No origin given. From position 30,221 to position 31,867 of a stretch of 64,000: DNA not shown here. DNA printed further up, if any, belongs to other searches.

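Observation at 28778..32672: Possible protein O-glycosylation module: Thr/Ser-rich surface protein beside a GT-C glycosyltransferase and a flippase-like protein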

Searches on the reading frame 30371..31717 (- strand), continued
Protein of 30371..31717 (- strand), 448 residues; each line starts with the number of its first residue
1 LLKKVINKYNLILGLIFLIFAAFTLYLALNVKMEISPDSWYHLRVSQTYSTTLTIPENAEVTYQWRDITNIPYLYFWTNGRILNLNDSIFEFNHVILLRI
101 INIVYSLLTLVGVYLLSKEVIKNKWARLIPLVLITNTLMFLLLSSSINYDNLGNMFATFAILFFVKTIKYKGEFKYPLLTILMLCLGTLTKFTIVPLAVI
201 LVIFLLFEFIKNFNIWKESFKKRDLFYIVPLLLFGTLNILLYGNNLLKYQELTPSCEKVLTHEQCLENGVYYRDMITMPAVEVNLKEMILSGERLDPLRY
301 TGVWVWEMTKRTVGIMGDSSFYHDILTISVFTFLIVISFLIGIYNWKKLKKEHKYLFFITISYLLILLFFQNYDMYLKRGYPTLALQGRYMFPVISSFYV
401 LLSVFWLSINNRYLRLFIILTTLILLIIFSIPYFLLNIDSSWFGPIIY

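Call 49: search_protein_families(library=ncbifam, proteins=[L003:5456-6442:+, L003:6442-7053:+], max_evalue=0.001)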
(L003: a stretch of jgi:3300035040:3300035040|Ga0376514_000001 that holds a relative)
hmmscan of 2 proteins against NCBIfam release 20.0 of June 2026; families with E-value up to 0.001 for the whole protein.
L003:5456-6442:+ (328 aa): 12 families
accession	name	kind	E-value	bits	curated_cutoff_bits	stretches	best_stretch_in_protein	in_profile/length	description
TIGR04182.1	glyco_TIGR04182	equivalog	7.3e-39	133.9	325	1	15-314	3-290/293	S-layer glycoprotein N-glycosyltransferase AglJ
NF058614.1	PPMAGASynPpgS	equivalog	5.6e-27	94.6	370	1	16-213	4-200/226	polyprenyl-phospho-N-acetylgalactosaminyl synthase PpgS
NF041391.1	DPhHxTase_Halo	equivalog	1.1e-23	83.3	375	1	20-209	3-183/213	dolichyl-phosphate hexose transferase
NF007986.1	PRK10714.1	equivalog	5.5e-12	45.3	529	1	13-309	7-296/316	undecaprenyl-phosphate 4-deoxy-4-formamido-L-arabinose transferase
NF010496.0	PRK13915.1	equivalog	1e-11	44.5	262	1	10-121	29-146/307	glucosyl-3-phosphoglycerate synthase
NF047588.1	GlcsyltransPgfSStrep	equivalog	2.5e-11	43.3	500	1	12-308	1-289/308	glycosyltransferase PgfS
TIGR03937.1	PgaC_IcaA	equivalog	1.9e-09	37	422.3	1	13-121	46-154/407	poly-beta-1,6-N-acetyl-D-glucosamine synthase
TIGR04283.1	glyco_like_mftF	equivalog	2.3e-08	33.9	182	1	16-163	3-138/221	TIGR04283 family arsenosugar biosynthesis glycosyltransferase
NF041865.1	EpsU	equivalog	5.9e-08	32.1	700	1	12-172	39-200/394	exopolysaccharide biosynthesis GT2 family glycosyltransferase EpsU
NF041875.1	EPS_EpsD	equivalog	2.9e-06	26.9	370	1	16-158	3-145/325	exopolysaccharide biosynthesis glycosyltransferase EpsD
TIGR03469.1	HpnB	hypoth_equivalog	0.00012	21.2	379.25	1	14-66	46-97/386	hopene-associated glycosyltransferase HpnB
NF007482.0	PRK10073.1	equivalog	0.00047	19.3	423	1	11-125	5-118/334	glycosyltransferase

L003:6442-7053:+ (203 aa): 22 families
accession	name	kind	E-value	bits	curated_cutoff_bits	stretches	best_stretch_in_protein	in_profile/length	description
TIGR02072.1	BioC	equivalog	5.1e-15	55.9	184.95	1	28-137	22-130/244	malonyl-ACP O-methyltransferase BioC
NF045667.1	MTase_DVU1556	equivalog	9.8e-10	38.2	155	1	30-133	15-113/213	DVU_1556 family methyltransferase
NF041255.1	mycofact_MftM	equivalog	7e-09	35.4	200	1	41-142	141-244/289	mycofactocin oligosaccharide methyltransferase MftM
NF001244.0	PRK00216.1-5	equivalog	1.4e-08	34.3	216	1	34-139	43-153/236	bifunctional demethylmenaquinone methyltransferase/2-methoxy-6-polyprenyl-1,4-benzoquinol methylase UbiE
TIGR01983.1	UbiG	equivalog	1.5e-08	34.3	102.95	1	36-135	46-147/228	bifunctional 2-polyprenyl-6-hydroxyphenol methylase/3-demethylubiquinol 3-O-methyltransferase UbiG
TIGR01934.1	MenG_MenH_UbiE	subfamily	2.6e-08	33.5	158.35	1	33-138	33-140/223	ubiquinone/menaquinone biosynthesis methyltransferase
NF002463.0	PRK01683.1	equivalog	9.6e-08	31.9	297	1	32-136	24-125/258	trans-aconitate 2-methyltransferase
TIGR04290.1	meth_Rta_06860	hypoth_equivalog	3.5e-07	29.9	300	1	25-134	39-146/226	TIGR04290 family methyltransferase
NF008300.0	PRK11088.1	equivalog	6.5e-07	29.1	303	1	17-137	61-177/272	23S rRNA (guanine(745)-N(1))-methyltransferase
NF045882.1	PLipidMtase_Leg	equivalog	1.2e-06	28.5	390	1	19-137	21-142/207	phospholipid N-methyltransferase PmtA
NF011650.0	PRK15068.1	equivalog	1.8e-06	27.1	209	1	35-130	118-216/324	tRNA 5-methoxyuridine(34)/uridine 5-oxyacetic acid(34) synthase CmoB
TIGR02081.1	metW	equivalog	2.1e-05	24.1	189.5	1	40-147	14-117/194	methionine biosynthesis protein MetW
NF043040.1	corrin_prot_MT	hypoth_equivalog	2.2e-05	24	180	1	38-133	40-141/216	corrinoid protein-associated methyltransferase CpaM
NF041650.1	nod_mtase_NodS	equivalog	2.8e-05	23.9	300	1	37-132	36-129/190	nodulation methyltransferase NodS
TIGR02021.1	BchM-ChlM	equivalog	3.2e-05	23.4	158.9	1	32-186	48-201/218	magnesium protoporphyrin IX methyltransferase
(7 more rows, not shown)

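Call 50: find_homologous_proteins(query=L003:5456-6439:+)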
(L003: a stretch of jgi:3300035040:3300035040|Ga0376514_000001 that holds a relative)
Query L003:5456-6439:+ (328 aa): 4208 proteins with E <= 0.001 among 6331 candidates; the best 120 are listed.
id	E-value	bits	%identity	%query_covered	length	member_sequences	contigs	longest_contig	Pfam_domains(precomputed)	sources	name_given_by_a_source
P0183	1.9e-200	683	92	100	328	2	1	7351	PF00535.33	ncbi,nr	ncbi:MAG: glycosyltransferase family 2 protein [Candidatus Dojkabacteria bacterium]|nr:glycosyltrans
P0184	3.2e-195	665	89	100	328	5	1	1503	PF00535.33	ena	-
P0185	8.1e-187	638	88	97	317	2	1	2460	PF00535.33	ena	-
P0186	1.4e-178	611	81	100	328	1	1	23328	PF00535.33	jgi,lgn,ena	-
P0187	4.6e-177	606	82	100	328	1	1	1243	PF00535.33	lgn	-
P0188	5.2e-156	537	75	95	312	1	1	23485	PF00535.33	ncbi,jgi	-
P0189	5.4e-151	520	74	96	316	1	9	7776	PF00535.33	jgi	jgi:glycosyltransferase involved in cell wall biosynthesis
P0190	1.3e-146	506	69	96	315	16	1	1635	PF00535.33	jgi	jgi:glycosyltransferase involved in cell wall biosynthesis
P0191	6.7e-146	503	70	96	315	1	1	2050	PF00535.33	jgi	jgi:glycosyltransferase involved in cell wall biosynthesis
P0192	7.3e-145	500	69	96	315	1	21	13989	PF00535.33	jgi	jgi:glycosyltransferase involved in cell wall biosynthesis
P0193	9.1e-144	496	70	95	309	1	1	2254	PF00535.33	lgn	-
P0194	7.0e-143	494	69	97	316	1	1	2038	PF13641.13,PF00535.33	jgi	jgi:glycosyltransferase involved in cell wall biosynthesis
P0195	1.2e-142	493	70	95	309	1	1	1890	PF00535.33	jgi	jgi:glycosyltransferase involved in cell wall biosynthesis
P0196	7.3e-141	487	68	96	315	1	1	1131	PF00535.33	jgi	jgi:glycosyltransferase involved in cell wall biosynthesis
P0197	4.2e-140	484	67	96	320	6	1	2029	PF13641.13,PF00535.33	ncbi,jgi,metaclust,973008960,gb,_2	metaclust:\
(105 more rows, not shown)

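Call 52: find_related_loci(query=A1, collection=genome_contigs, flank=10000)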
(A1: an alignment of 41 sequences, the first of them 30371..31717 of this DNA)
Query A1 (448 aa) in genome_contigs; peptide patterns used: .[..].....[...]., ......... (x = any residue, [..] = any of these).
84 stretches matched a pattern; 59 encode a relative of the query (tblastn E <= 1e-3); 57 distinct loci.
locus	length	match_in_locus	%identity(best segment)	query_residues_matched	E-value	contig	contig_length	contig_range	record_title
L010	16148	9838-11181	93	1-448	0e+0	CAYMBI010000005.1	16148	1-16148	MAG TPA_asm: uncultured Candidatus Saccharibacteria bacterium isolate SRP093185_co1_143 genome assembly, contig: NODE_23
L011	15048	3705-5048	70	1-448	0e+0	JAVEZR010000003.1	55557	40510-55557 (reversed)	MAG: Candidatus Dojkabacteria bacterium isolate BF4_70 NODE_1600_length_55557_cov_34.384250_Biofilm4, whole genome shotg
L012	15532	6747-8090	68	1-448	0e+0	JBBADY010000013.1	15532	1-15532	MAG: Candidatus Dojkabacteria bacterium isolate SO_2017_LW2_135 scaffold_8326_c1_LW138R_2017, whole genome shotgun seque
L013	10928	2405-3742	68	3-448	0e+0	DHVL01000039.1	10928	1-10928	MAG TPA_asm: Candidatus Dojkabacteria bacterium UBA5209 UBA5209_contig_60330, whole genome shotgun sequence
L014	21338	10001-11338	64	1-448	9e-170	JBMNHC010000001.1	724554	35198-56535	MAG: Candidatus Dojkabacteria bacterium isolate SBF912LR0FQ0005 contig_58766, whole genome shotgun sequence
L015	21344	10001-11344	55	1-448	6e-154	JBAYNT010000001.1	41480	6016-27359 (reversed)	MAG: Candidatus Dojkabacteria bacterium isolate SO_2016_LW1_71 scaffold00670_LW64-88_2016, whole genome shotgun sequence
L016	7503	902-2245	59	2-448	9e-154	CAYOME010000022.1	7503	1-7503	MAG TPA_asm: uncultured Candidatus Saccharibacteria bacterium isolate SRP294416_co1_589 genome assembly, contig: NODE_22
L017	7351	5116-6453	56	3-448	6e-148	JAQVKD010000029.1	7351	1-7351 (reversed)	MAG: Candidatus Dojkabacteria bacterium isolate STE_79 NODE_28080_length_7351_cov_7.483942_Sandtown_E, whole genome shot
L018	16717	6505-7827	50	3-443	3e-127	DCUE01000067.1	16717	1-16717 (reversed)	MAG TPA_asm: Candidatus Dojkabacteria bacterium UBA2222 UBA2222_contig_123709, whole genome shotgun sequence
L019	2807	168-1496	50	2-442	9e-129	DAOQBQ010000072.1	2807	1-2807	MAG TPA_asm: Candidatus Dojkabacteria bacterium isolate AMR_MDS_1232 NODE_42105_length_2807_cov_5.088299, whole genome s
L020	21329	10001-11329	49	2-442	7e-123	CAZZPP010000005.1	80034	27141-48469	MAG TPA_asm: uncultured Candidatus Saccharibacteria bacterium isolate binchicken_co22_222 genome assembly, contig: NODE_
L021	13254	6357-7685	45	2-442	6e-122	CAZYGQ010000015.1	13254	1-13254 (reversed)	MAG TPA_asm: uncultured Candidatus Saccharibacteria bacterium isolate binchicken_co39_443 genome assembly, contig: NODE_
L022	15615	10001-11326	49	1-442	1e-120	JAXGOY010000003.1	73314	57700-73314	MAG: Candidatus Dojkabacteria bacterium isolate AnMBR.bin290 bin290_3, whole genome shotgun sequence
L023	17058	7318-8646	47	1-442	1e-120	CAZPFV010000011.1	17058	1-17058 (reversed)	MAG TPA_asm: uncultured Candidatus Saccharibacteria bacterium isolate binchicken_co45_679 genome assembly, contig: NODE_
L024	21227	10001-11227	52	10-415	5e-120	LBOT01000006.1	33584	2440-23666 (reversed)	MAG: candidate division WS6 bacterium GW2011_GWE2_33_157 UR32_C0006, whole genome shotgun sequence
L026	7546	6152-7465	48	10-444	8e-119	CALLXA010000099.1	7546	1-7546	MAG TPA_asm: uncultured bacterium isolate SRR3330206_bin.35_CONCOCT_v1.1_MAG genome assembly, contig: ERZ724085.6951, wh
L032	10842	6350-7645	46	20-443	8e-109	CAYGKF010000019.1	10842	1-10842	MAG TPA_asm: uncultured Candidatus Saccharibacteria bacterium isolate ERP113451_co4_183 genome assembly, contig: NODE_39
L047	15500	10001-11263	35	26-446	3e-71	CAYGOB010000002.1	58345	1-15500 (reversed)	MAG TPA_asm: uncultured Candidatus Saccharibacteria bacterium isolate ERP113451_co4_79 genome assembly, contig: NODE_123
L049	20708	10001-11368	32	25-444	8e-56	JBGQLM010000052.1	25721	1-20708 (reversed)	MAG: Geobacteraceae bacterium isolate OBJ2_061818_050_38 k141_2064346_length_25721_cov_10.0000, whole genome shotgun seq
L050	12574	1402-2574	33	6-393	7e-54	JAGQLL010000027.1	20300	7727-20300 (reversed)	MAG: Candidatus Dojkabacteria bacterium isolate HKST-UBA15 2011-04-20_1_(paired)_contig_314871, whole genome shotgun seq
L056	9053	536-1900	28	26-443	1e-43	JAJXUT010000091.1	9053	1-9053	MAG: Deltaproteobacteria bacterium isolate BP5.bin10 NODE_14031_length_9053_cov_2.672754, whole genome shotgun sequence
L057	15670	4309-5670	31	25-442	1e-41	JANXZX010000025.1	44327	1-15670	MAG: Geobacteraceae bacterium isolate GL140_5_metabat_114 GL140_5_k141_153299, whole genome shotgun sequence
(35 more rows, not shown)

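Call 69: search_protein_families(library=pfam, proteins=[L057:1390-2169:+, L057:2231-3190:+, L057:3194-3976:+, L057:6324-7049:+, L057:7120-9048:+, L056:1934-3607:+, L056:3642-4454:+, L050:4241-5410:+, L050:5407-7101:+, L049:7798-9738:+], max_evalue=0.001)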
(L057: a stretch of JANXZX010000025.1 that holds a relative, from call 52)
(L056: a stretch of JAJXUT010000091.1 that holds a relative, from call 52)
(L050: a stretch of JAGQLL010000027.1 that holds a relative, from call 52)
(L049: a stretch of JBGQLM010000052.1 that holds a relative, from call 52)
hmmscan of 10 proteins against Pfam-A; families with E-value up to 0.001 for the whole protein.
L057:1390-2169:+ (259 aa): 0 families

L057:2231-3190:+ (319 aa): 1 family
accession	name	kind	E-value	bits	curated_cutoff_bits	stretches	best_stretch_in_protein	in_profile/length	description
PF00535.33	Glycos_transf_2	-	9e-15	55.4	23.3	1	8-173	1-167/168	Glycosyl transferase family 2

L057:3194-3976:+ (260 aa): 6 families
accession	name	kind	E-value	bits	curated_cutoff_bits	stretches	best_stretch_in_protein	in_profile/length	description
PF13489.12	Methyltransf_23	-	1.3e-12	48.2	27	1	78-188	13-122/164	Methyltransferase domain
PF08241.18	Methyltransf_11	-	2.5e-10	41.3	21.2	1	91-182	1-95/95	Methyltransferase domain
PF08242.18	Methyltransf_12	-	2.6e-09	38.1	30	1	91-180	1-98/98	Methyltransferase domain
PF13649.12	Methyltransf_25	-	5.9e-09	36.9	27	1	90-178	1-97/97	Methyltransferase domain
PF13847.12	Methyltransf_31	-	1e-07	32.2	27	1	85-186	2-113/145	Methyltransferase domain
PF05401.17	NodS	-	1e-05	26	24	1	74-197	30-159/201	Nodulation protein S (NodS)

L057:6324-7049:+ (241 aa): 3 families
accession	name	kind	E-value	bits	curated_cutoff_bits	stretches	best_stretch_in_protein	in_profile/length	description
PF00535.33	Glycos_transf_2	-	3.4e-31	108.9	23.3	1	5-167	2-165/168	Glycosyl transferase family 2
PF13641.12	Glyco_tranf_2_3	-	2.3e-05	25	27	1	5-207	5-212/230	Glycosyltransferase like family 2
PF10111.15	Glyco_tranf_2_2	-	0.00034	20.6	27.3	1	5-108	2-106/276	Glycosyltransferase like family 2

L057:7120-9048:+ (642 aa): 22 families
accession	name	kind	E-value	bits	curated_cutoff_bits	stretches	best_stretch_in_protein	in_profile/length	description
PF13414.12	TPR_11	-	1e-52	176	26.8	6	598-634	5-41/42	TPR repeat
PF07719.23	TPR_2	-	5.8e-50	163.7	27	6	589-620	3-34/34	Tetratricopeptide repeat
PF00515.34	TPR_1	-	2e-44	148.1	27.8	4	485-516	1-32/34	Tetratricopeptide repeat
PF13431.12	TPR_17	-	1.2e-41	137.9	24.4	5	440-468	2-30/34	Tetratricopeptide repeat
PF13181.12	TPR_8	-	7.1e-39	129.1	25.7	3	420-450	4-34/34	Tetratricopeptide repeat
PF13432.12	TPR_16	-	2.7e-34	117.6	32.7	4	529-586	7-64/65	Tetratricopeptide repeat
PF13424.12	TPR_12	-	3.9e-27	94.7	30.1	4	451-514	3-74/77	Tetratricopeptide repeat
PF14559.12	TPR_19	-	4.8e-25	88.1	25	4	566-623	4-61/68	Tetratricopeptide repeat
PF13428.12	TPR_14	-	9.1e-25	85.1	23.5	1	593-628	7-42/44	Tetratricopeptide repeat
PF13176.12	TPR_7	-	1.1e-15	56.8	27.9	0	558-585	4-33/36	Tetratricopeptide repeat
PF13374.12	TPR_10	-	3.1e-13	49.7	27.5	0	553-581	2-30/42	Tetratricopeptide repeat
PF13371.12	TPR_9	-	1.8e-10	41.1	35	0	577-622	19-64/73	Tetratricopeptide repeat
PF24575.1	TPR_Slam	-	6e-10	39.9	35.2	0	527-575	55-103/104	Surface lipoprotein assembly modifier, N-terminal TPR repeats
PF03704.23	BTAD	-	2.9e-09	37.9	22.1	0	550-614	59-123/146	Bacterial transcriptional activator domain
PF13174.12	TPR_6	-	1e-08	35.7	26.3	0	593-619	6-32/33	Tetratricopeptide repeat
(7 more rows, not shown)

L056:1934-3607:+ (557 aa): 1 family
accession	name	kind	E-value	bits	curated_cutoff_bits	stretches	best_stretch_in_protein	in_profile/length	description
PF13231.12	PMT_2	-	1.7e-15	58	26.1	1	75-214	2-145/160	Dolichyl-phosphate-mannose-protein mannosyltransferase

L056:3642-4454:+ (270 aa): 1 family
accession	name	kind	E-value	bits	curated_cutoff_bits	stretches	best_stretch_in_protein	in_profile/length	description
PF00535.33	Glycos_transf_2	-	1.4e-16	61.3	23.3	1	24-185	2-165/168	Glycosyl transferase family 2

L050:4241-5410:+ (389 aa): 1 family
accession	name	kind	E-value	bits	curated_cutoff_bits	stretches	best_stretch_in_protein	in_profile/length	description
PF00535.33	Glycos_transf_2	-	9.7e-24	84.6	23.3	1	10-170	1-165/168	Glycosyl transferase family 2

L050:5407-7101:+ (564 aa): 0 families

L049:7798-9738:+ (646 aa): 0 families

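Call 72: search_protein_families(library=pfam, alignment_id=A1, max_evalue=0.01)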
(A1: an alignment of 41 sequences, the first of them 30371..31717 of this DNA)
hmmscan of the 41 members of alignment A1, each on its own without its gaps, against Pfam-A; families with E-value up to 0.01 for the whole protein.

A. member 1, window:30371-31717:- (448 aa): 1 family
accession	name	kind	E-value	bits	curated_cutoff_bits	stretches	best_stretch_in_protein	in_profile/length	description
PF13231.12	PMT_2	-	2.3e-11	44.6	26.1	1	88-212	15-140/160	Dolichyl-phosphate-mannose-protein mannosyltransferase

B. families by the number of members that match (of 41 scanned): 3 families
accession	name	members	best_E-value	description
PF02366.24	PMT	35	4.6e-09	Dolichyl-phosphate-mannose-protein mannosyltransferase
PF13231.12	PMT_2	24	1.3e-12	Dolichyl-phosphate-mannose-protein mannosyltransferase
PF09913.15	DUF2142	11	5.4e-10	Predicted membrane protein (DUF2142)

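Call 73: search_protein_families(library=phrogs, proteins=[L009:9404-10858:+], max_evalue=0.01)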
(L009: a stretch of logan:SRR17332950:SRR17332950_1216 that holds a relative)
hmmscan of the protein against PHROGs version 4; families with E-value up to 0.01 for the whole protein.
L009:9404-10858:+ (484 aa): 0 families
